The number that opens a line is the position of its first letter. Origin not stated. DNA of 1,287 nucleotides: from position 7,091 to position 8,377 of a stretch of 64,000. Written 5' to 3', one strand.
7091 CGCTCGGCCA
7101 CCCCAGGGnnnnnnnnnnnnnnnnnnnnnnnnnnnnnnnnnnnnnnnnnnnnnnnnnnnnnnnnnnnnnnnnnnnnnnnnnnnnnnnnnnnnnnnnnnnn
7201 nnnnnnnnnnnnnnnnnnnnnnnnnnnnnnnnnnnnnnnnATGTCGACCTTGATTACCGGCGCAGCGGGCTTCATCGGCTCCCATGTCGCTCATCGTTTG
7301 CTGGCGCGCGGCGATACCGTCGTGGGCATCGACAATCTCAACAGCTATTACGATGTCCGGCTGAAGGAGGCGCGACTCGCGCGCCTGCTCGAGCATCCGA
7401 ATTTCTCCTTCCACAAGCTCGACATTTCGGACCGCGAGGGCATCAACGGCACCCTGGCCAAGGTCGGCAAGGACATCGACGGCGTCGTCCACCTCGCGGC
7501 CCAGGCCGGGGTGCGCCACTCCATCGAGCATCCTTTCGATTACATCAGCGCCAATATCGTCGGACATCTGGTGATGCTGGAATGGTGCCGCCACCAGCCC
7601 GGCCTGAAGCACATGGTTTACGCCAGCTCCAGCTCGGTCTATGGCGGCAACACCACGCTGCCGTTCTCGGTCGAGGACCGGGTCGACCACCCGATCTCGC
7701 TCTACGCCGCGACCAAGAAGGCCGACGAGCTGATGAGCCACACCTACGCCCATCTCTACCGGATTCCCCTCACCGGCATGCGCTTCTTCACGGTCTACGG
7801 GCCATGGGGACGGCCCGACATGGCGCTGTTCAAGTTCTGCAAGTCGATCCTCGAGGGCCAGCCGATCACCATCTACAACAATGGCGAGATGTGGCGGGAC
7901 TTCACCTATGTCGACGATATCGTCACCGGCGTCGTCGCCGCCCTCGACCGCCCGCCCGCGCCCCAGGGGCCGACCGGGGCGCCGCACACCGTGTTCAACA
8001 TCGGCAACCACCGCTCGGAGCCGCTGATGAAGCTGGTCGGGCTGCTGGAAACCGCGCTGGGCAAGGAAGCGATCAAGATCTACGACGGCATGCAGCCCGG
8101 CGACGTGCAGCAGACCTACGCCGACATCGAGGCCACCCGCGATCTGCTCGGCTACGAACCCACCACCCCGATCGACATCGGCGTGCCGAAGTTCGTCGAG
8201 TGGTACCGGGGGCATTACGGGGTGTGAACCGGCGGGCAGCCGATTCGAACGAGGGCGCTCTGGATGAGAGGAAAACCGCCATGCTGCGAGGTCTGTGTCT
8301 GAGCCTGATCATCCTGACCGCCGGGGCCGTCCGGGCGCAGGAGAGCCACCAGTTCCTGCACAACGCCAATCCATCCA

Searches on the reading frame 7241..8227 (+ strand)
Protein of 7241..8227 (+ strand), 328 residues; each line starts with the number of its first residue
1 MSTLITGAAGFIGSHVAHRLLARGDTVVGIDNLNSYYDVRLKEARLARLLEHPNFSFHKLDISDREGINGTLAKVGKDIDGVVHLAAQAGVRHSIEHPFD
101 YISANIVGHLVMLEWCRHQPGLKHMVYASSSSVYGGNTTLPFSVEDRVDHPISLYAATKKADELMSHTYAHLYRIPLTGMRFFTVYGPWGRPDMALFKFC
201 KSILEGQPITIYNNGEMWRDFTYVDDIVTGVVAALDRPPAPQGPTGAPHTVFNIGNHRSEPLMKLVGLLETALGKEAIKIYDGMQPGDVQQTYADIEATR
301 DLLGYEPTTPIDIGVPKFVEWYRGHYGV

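Call 85: search_protein_families(library=pfam, proteins=[window:7241-8227:+], max_evalue=0.00001)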
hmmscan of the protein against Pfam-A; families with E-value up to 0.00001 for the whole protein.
window:7241-8227:+ (328 aa): 8 families
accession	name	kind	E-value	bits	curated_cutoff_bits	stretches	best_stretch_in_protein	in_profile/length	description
PF01370.27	Epimerase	-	1.1e-57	195.7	20.9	1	4-255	2-240/240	NAD dependent epimerase/dehydratase family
PF16363.11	GDP_Man_Dehyd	-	9e-53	180.3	27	1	4-315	1-329/332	GDP-mannose 4,6 dehydratase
PF01073.25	3Beta_HSD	-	9.2e-14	51.6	22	1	4-236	1-230/280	3-beta hydroxysteroid dehydrogenase/isomerase family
PF04321.23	RmlD_sub_bind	-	3e-12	46.7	27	1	1-237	1-199/287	RmlD substrate binding domain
PF02719.21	Polysacc_synt_2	-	1.4e-09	38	20.2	1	4-235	2-217/293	Polysaccharide biosynthesis protein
PF07993.18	NAD_binding_4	-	3.9e-08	33.2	20.1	1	5-169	1-177/258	Male sterility protein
PF00106.31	adh_short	-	4.6e-07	29.9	26.6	1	4-100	4-94/195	short chain dehydrogenase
PF08659.16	KR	-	2.8e-06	27.8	22.6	1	3-135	3-142/180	KR domain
